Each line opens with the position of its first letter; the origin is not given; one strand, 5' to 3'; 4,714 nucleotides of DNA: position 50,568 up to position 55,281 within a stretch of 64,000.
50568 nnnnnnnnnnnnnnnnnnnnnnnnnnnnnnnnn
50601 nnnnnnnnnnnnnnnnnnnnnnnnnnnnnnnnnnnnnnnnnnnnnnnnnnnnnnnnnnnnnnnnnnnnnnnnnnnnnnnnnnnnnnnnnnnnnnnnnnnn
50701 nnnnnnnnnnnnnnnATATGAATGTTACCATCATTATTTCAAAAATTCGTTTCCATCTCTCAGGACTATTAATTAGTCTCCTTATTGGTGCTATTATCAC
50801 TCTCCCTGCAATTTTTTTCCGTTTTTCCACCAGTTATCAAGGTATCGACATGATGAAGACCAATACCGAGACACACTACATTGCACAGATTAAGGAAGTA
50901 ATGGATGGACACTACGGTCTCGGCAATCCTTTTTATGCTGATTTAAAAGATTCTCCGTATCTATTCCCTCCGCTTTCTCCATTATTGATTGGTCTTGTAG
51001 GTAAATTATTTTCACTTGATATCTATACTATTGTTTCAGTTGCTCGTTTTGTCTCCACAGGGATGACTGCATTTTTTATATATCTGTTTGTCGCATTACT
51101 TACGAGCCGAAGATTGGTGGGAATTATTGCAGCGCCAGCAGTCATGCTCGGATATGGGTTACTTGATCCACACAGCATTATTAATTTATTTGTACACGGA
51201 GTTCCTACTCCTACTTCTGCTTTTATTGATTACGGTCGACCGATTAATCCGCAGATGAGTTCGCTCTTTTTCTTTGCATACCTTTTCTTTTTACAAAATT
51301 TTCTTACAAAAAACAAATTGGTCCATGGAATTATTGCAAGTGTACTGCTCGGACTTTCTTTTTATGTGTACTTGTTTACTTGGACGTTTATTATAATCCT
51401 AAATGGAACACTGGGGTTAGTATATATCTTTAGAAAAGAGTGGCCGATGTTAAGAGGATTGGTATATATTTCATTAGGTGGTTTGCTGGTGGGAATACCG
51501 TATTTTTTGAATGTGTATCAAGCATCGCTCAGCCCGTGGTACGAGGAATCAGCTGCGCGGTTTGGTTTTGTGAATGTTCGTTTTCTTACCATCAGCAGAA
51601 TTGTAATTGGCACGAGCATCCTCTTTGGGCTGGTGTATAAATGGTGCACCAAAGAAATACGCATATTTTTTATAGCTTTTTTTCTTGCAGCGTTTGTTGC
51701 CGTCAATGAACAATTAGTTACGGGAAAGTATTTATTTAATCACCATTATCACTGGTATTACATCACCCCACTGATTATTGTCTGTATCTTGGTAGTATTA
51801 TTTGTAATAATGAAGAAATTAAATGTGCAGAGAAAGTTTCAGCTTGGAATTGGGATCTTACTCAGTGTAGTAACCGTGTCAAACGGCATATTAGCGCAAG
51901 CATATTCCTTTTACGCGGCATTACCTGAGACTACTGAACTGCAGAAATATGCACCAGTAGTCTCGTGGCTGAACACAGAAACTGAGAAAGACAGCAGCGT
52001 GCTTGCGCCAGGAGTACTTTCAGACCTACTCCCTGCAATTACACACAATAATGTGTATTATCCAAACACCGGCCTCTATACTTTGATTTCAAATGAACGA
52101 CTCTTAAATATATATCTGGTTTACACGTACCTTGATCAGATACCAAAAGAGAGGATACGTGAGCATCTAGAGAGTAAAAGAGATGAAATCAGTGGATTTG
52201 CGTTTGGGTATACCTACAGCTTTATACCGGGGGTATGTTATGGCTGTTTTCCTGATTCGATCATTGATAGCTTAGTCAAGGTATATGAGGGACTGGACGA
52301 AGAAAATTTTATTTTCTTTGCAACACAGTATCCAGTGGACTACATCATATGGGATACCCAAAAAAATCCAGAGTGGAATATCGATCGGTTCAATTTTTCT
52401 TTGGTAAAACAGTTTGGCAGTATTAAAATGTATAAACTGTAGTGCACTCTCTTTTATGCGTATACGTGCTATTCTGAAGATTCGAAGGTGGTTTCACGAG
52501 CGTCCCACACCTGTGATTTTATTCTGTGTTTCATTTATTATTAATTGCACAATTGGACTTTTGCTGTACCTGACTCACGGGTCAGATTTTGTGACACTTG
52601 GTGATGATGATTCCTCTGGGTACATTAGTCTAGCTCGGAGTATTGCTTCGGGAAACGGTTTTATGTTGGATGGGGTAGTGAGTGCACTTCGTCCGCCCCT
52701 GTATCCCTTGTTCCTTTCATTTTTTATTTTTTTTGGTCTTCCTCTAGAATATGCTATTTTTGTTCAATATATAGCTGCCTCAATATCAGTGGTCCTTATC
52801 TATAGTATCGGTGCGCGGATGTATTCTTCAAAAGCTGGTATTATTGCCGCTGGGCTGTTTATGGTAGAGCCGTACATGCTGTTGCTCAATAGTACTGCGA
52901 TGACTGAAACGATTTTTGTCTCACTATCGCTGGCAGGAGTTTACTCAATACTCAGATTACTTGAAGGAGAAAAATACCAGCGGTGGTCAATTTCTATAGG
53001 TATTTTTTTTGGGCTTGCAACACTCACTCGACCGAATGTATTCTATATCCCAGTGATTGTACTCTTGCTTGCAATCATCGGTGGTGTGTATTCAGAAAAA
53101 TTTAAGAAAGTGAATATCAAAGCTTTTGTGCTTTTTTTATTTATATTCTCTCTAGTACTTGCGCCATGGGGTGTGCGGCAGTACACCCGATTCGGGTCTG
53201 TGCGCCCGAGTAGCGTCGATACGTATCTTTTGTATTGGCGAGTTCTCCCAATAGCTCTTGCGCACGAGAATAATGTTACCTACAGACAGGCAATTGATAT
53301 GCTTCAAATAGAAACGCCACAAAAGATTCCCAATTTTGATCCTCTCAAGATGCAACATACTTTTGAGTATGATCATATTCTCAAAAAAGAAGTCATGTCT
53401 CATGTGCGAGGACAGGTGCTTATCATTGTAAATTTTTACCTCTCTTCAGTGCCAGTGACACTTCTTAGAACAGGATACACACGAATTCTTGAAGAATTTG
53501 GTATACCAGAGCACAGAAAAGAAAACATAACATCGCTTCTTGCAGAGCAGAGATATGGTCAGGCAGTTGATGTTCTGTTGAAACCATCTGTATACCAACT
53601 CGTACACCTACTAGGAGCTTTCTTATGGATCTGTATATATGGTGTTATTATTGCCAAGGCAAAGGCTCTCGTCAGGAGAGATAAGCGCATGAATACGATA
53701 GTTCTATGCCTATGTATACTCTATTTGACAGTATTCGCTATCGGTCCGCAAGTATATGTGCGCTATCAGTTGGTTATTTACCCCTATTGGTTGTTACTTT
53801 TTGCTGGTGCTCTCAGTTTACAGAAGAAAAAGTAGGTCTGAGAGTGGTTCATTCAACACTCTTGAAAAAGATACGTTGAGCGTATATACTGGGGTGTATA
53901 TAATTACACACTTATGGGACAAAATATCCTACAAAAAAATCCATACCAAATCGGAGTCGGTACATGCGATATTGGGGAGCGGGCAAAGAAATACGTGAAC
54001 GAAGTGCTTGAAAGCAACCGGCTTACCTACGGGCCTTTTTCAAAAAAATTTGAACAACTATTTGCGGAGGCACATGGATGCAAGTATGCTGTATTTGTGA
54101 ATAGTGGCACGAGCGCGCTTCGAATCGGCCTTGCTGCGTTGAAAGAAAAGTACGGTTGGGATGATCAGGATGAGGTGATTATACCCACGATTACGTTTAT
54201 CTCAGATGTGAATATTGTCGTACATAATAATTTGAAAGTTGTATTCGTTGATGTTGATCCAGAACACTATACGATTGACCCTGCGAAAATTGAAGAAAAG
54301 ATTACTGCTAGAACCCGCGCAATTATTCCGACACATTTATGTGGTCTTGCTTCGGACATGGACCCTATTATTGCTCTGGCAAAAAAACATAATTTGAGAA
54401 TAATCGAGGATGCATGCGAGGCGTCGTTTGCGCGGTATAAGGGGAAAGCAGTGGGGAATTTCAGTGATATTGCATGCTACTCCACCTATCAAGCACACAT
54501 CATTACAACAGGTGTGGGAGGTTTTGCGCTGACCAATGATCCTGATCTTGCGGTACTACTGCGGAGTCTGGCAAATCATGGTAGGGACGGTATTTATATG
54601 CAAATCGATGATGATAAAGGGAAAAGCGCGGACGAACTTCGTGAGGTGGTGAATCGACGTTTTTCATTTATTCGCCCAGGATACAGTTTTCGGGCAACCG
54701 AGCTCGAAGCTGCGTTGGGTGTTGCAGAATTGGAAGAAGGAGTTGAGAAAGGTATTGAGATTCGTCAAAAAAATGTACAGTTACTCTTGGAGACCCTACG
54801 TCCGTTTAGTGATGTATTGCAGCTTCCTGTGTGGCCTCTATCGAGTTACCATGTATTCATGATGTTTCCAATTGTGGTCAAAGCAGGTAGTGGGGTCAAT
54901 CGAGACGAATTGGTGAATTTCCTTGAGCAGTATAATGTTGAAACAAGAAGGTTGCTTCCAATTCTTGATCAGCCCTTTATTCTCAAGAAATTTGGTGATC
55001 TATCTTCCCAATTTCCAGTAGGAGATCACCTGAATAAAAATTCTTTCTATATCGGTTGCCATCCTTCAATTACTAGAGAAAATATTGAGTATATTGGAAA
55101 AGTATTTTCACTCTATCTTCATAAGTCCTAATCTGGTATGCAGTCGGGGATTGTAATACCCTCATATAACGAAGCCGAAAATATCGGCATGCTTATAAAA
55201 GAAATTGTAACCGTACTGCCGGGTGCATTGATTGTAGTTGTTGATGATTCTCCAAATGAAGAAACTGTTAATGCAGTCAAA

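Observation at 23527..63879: A ~40-kb surface-glycan island with at least three polyprenyl-phosphate-sugar synthase / GT-C transferase modules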

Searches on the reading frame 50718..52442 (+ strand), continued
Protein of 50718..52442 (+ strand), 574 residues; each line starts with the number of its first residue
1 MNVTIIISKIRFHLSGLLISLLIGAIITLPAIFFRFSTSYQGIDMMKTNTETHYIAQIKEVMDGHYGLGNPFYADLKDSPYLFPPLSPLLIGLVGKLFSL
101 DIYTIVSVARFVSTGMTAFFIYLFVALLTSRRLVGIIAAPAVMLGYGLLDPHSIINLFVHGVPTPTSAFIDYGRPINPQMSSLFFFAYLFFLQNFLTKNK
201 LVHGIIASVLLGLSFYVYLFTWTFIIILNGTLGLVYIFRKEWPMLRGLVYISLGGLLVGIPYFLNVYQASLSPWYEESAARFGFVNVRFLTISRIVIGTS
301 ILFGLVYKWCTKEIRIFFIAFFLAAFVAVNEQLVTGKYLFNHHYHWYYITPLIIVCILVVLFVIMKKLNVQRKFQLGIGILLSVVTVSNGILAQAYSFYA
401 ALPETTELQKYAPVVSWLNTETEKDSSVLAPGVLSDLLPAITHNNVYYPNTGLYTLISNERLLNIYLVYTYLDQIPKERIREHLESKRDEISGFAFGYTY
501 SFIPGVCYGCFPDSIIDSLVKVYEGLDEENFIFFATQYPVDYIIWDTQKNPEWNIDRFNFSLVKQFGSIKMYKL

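Call 65: find_encoding_contigs(protein=P0044, flank=10000, max_places=1)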
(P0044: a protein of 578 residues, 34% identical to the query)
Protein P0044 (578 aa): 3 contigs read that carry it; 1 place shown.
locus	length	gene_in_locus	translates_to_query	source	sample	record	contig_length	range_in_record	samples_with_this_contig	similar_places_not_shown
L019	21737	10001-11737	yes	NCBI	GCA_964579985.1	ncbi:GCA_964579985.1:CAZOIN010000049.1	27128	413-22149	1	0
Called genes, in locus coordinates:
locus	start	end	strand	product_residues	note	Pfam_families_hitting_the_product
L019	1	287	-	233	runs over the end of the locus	?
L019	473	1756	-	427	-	PF13231:PMT_2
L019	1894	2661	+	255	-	PF00535:Glycos_transf_2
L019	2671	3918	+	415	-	PF08421:Methyltransf_13, PF13489:Methyltransf_23, PF08241:Methyltransf_11, PF08242:Methyltransf_12, PF13649:Methyltransf_25 (faint), PF08484:Methyltransf_14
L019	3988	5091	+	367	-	PF01073:3Beta_HSD, PF01370:Epimerase, PF02719:Polysacc_synt_2 (faint), PF16363:GDP_Man_Dehyd, PF07993:NAD_binding_4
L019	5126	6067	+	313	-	PF00535:Glycos_transf_2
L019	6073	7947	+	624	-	PF13522:GATase_6, PF13537:GATase_7, PF12481:DUF3700 (weak), PF00733:Asn_synthase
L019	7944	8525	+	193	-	PF13489:Methyltransf_23 (weak), PF08241:Methyltransf_11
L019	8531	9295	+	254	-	PF08003:Methyltransf_9, PF13489:Methyltransf_23, PF05175:MTS (weak), PF13847:Methyltransf_31, PF08241:Methyltransf_11, PF08242:Methyltransf_12, PF13649:Methyltransf_25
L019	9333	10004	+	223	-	PF13489:Methyltransf_23, PF08241:Methyltransf_11, PF13649:Methyltransf_25, PF13847:Methyltransf_31 (weak)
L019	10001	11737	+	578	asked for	-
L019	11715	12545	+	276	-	PF05050:Methyltransf_21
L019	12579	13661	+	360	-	PF01370:Epimerase, PF04321:RmlD_sub_bind, PF16363:GDP_Man_Dehyd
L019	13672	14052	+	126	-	-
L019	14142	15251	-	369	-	PF01041:DegT_DnrJ_EryC1, PF01053:Cys_Met_Meta_PP (weak), PF01212:Beta_elim_lyase (weak)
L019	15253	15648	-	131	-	-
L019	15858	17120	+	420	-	PF00534:Glycos_transf_1, PF13692:Glyco_trans_1_4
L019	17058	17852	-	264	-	PF13578:Methyltransf_24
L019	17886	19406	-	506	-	PF05159:Capsule_synth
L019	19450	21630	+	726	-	PF00224:PK, PF14306:PUA_2, PF01747:ATP-sulfurylase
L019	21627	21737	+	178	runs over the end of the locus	PF01583:APS_kinase, PF13238:AAA_18, PF13671:AAA_33 (weak)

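Call 79: search_protein_families(library=pfam, proteins=[window:50718-52442:+], max_evalue=5)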
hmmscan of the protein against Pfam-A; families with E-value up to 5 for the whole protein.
window:50718-52442:+ (574 aa): 1 family
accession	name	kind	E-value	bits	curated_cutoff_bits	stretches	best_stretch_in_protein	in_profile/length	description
PF06596.16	PsbX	-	4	8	25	0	14-32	5-23/38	Photosystem II reaction centre X protein (PsbX)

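Call 96: search_protein_representatives(alignment_id=A1)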
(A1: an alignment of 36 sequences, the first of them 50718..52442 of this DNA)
Query: 36 sequences, 574 profile positions. Proteins with E-value up to 0.001 (for the whole library): 2546; up to 1e-10: 1884; up to 1e-30: 818. The best 150 are listed.
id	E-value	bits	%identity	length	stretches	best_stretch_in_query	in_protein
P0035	8.9e-254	859.7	-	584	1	3-572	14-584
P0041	9.6e-225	763.8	-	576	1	4-572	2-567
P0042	4.0e-219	745.3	-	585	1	2-572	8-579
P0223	3.3e-156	537.6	-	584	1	2-572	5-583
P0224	6.4e-154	530.0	-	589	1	8-572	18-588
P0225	9.1e-153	526.2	-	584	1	8-572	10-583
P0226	1.4e-151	522.3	-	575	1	3-572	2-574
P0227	5.0e-149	513.8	-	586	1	3-572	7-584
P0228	1.5e-144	499.0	-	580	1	3-572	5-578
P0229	1.8e-144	498.8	-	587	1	3-572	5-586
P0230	8.5e-139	480.0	-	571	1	12-572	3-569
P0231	3.1e-138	478.2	-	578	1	2-571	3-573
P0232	1.6e-137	475.8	-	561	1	16-573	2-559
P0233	8.4e-136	470.2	-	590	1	3-572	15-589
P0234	3.4e-131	455.0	-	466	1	4-459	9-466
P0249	2.8e-111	389.2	-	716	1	7-572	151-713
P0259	2.5e-106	372.9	-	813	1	5-572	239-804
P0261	7.1e-106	371.4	-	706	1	4-572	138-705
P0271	5.0e-101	355.3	-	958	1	4-572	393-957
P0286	2.3e-98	346.6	-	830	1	5-571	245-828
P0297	1.2e-95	337.5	-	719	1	3-548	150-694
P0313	1.1e-91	324.5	-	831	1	7-526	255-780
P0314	1.3e-91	324.3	-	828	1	3-572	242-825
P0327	5.6e-90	318.9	-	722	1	4-572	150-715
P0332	2.8e-89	316.6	-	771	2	4-461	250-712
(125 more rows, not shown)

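Call 97: search_protein_families(library=pfam, proteins=[P0259, P0286, P0313, P0314, P0332, P0249, P0261, P0271, P0327, P0297], max_evalue=0.001)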
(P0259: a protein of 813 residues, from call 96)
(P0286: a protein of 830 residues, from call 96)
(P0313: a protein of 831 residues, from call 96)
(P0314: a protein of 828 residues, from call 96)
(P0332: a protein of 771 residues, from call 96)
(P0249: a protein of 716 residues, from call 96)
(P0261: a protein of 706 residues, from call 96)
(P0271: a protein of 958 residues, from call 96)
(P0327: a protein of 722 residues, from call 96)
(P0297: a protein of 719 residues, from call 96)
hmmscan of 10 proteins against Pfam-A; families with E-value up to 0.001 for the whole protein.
P0259 (813 aa): 1 family
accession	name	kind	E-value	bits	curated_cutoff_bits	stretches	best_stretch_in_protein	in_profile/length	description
PF00535.33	Glycos_transf_2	-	8.7e-24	84.8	23.3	1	6-139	2-137/168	Glycosyl transferase family 2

P0286 (830 aa): 3 families
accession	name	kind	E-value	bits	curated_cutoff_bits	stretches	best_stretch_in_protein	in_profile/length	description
PF00535.33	Glycos_transf_2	-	1.4e-27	97.2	23.3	1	8-138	1-128/168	Glycosyl transferase family 2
PF13641.12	Glyco_tranf_2_3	-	5.9e-08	33.4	27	1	7-205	3-206/230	Glycosyltransferase like family 2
PF10111.15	Glyco_tranf_2_2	-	2.1e-05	24.6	27.3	1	8-112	1-103/276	Glycosyltransferase like family 2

P0313 (831 aa): 1 family
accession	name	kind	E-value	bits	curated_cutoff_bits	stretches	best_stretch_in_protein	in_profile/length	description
PF00535.33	Glycos_transf_2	-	0.00029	21.3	23.3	1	7-94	1-86/168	Glycosyl transferase family 2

P0314 (828 aa): 1 family
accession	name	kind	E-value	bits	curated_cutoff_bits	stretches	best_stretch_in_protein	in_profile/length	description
PF00535.33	Glycos_transf_2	-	2.8e-19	70.1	23.3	1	5-173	2-167/168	Glycosyl transferase family 2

P0332 (771 aa): 3 families
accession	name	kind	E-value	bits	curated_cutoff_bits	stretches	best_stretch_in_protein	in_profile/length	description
PF00535.33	Glycos_transf_2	-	6.6e-29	101.4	23.3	1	8-177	1-168/168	Glycosyl transferase family 2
PF10111.15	Glyco_tranf_2_2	-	4.5e-11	43.2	27.3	1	8-140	1-136/276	Glycosyltransferase like family 2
PF13641.12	Glyco_tranf_2_3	-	4.8e-09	37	27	1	6-113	2-111/230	Glycosyltransferase like family 2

P0249 (716 aa): 1 family
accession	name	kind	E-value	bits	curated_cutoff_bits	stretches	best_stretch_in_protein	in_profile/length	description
PF04138.20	GtrA_DPMS_TM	-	1.5e-09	38.5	26.1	1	26-141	1-116/117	GtrA/DPMS, transmembrane domain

P0261 (706 aa): 1 family
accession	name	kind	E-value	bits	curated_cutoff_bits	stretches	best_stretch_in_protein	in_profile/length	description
PF04138.20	GtrA_DPMS_TM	-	1.6e-14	54.5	26.1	1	1-116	4-117/117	GtrA/DPMS, transmembrane domain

P0271 (958 aa): 4 families
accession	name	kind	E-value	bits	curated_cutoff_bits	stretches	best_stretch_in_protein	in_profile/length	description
PF00534.26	Glycos_transf_1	-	2.7e-17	63.3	26.4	1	198-359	3-167/172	Glycosyl transferases group 1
PF13692.12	Glyco_trans_1_4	-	7.5e-14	52.6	27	1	211-346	2-139/142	Glycosyl transferases group 1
PF13579.12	Glyco_trans_4_4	-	2.6e-10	41.3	29.7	1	16-179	2-152/158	Glycosyl transferase 4-like domain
PF13439.12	Glyco_transf_4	-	7.5e-08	33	28.5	1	16-180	3-160/170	Glycosyltransferase Family 4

P0327 (722 aa): 1 family
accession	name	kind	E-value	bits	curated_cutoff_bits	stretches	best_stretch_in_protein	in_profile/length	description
PF04138.20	GtrA_DPMS_TM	-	7.2e-14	52.4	26.1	1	24-137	1-116/117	GtrA/DPMS, transmembrane domain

P0297 (719 aa): 1 family
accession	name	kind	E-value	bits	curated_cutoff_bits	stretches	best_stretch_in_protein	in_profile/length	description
PF04138.20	GtrA_DPMS_TM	-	3.2e-13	50.3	26.1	1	23-137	1-116/117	GtrA/DPMS, transmembrane domain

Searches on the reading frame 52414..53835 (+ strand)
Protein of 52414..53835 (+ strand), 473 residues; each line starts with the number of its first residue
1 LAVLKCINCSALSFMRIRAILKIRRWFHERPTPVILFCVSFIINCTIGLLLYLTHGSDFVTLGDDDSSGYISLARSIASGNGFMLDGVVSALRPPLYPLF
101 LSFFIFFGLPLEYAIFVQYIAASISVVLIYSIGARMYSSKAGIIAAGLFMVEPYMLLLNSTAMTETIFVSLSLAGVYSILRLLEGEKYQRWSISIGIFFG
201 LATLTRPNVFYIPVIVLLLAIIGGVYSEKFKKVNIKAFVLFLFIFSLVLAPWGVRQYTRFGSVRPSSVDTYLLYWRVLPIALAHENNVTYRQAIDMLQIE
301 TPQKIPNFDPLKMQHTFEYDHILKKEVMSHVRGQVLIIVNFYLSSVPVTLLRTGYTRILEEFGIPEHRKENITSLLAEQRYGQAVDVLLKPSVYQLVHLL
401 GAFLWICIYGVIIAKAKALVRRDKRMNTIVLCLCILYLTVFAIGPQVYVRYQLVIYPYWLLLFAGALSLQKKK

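Call 5: search_protein_families(library=pfam, proteins=[window:52414-53835:+], max_evalue=0.01)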
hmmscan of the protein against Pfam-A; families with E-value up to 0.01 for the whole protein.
window:52414-53835:+ (473 aa): 2 families
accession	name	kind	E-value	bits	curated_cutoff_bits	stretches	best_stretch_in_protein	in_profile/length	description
PF13231.12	PMT_2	-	1.9e-14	54.6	26.1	1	93-247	2-156/160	Dolichyl-phosphate-mannose-protein mannosyltransferase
PF17555.7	TssN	-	0.009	15.9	30.3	1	210-259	5-54/274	Type VI secretion system, TssN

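Call 8: search_protein_families(library=ncbifam, proteins=[window:52414-53835:+], max_evalue=0.01)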
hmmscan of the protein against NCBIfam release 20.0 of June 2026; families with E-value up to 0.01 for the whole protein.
window:52414-53835:+ (473 aa): 2 families
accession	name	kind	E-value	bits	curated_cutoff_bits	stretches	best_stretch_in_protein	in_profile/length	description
NF047440.1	LA3751_2_3_fam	subfamily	5.1e-05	22.3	200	1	94-263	82-247/460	LA_3751/LA_3752 family putative glycosyltransferase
TIGR04154.1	archaeo_STT3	subfamily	0.00016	20.1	450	1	114-267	98-271/831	oligosaccharyl transferase, archaeosortase A system-associated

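Call 30: search_solved_structures(query=window:52414-53835:+, max_evalue=1)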
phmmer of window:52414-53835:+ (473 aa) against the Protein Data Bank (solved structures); distinct sequences matched with E-value up to 1: 0.

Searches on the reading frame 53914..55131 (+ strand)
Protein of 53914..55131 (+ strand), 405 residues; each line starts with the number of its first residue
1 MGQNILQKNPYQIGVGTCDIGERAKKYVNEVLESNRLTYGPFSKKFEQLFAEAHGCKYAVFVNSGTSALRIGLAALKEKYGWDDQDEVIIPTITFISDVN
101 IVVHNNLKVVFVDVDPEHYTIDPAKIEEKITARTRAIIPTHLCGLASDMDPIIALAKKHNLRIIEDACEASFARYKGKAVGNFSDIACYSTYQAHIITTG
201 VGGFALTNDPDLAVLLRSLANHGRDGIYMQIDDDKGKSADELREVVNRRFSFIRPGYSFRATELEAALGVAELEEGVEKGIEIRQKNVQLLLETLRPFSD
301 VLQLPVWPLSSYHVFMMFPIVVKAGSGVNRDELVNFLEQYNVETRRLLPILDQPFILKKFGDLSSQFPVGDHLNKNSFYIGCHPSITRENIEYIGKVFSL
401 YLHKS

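Call 5: search_protein_families(library=pfam, proteins=[window:53914-55131:+], max_evalue=0.01)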
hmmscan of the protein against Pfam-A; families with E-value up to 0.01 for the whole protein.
window:53914-55131:+ (405 aa): 4 families
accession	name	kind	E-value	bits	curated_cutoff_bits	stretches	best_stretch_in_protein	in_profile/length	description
PF01041.23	DegT_DnrJ_EryC1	-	4.4e-90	302.9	19.8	1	20-396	3-357/360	DegT/DnrJ/EryC1/StrS aminotransferase family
PF00155.27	Aminotran_1_2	-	9.6e-07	28.7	19.7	1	23-166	21-185/361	Aminotransferase class I and II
PF01212.27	Beta_elim_lyase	-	0.00057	19.7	27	1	43-168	34-170/288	Beta-eliminating lyase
PF01053.26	Cys_Met_Meta_PP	-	0.0011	18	27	1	41-176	52-183/381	Cys/Met metabolism PLP-dependent enzyme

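Call 27: search_protein_families(library=ncbifam, proteins=[window:53914-55131:+], max_evalue=1e-10)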
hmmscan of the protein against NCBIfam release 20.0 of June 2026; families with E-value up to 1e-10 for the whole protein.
window:53914-55131:+ (405 aa): 7 families
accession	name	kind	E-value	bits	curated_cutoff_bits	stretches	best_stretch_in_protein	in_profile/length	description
NF011936.0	PRK15407.1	equivalog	1.1e-69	235.2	423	1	26-402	51-436/440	lipopolysaccharide biosynthesis protein RfbH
TIGR03588.1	PseC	equivalog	2.7e-63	214.2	423.5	1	16-395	5-373/380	UDP-4-amino-4,6-dideoxy-N-acetyl-beta-L-altrosamine transaminase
NF008687.0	PRK11706.1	equivalog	2.9e-53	181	375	1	23-392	12-364/375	dTDP-4-amino-4,6-dideoxygalactose transaminase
NF008658.2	PRK11658.1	equivalog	3.9e-51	173.9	631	1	19-344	11-320/379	UDP-4-amino-4-deoxy-L-arabinose aminotransferase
TIGR04181.1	NHT_00031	hypoth_equivalog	9.1e-51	172.8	420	1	19-352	7-330/359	LegC family aminotransferase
TIGR02379.1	ECA_wecE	subfamily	5.4e-47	160.3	434.85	1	24-344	13-317/376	dTDP-4-amino-4,6-dideoxy-D-glucose transaminase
TIGR04427.1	PLP_DesI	equivalog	5.2e-35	121.3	650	1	13-398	23-379/390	dTDP-4-dehydro-6-deoxyglucose aminotransferase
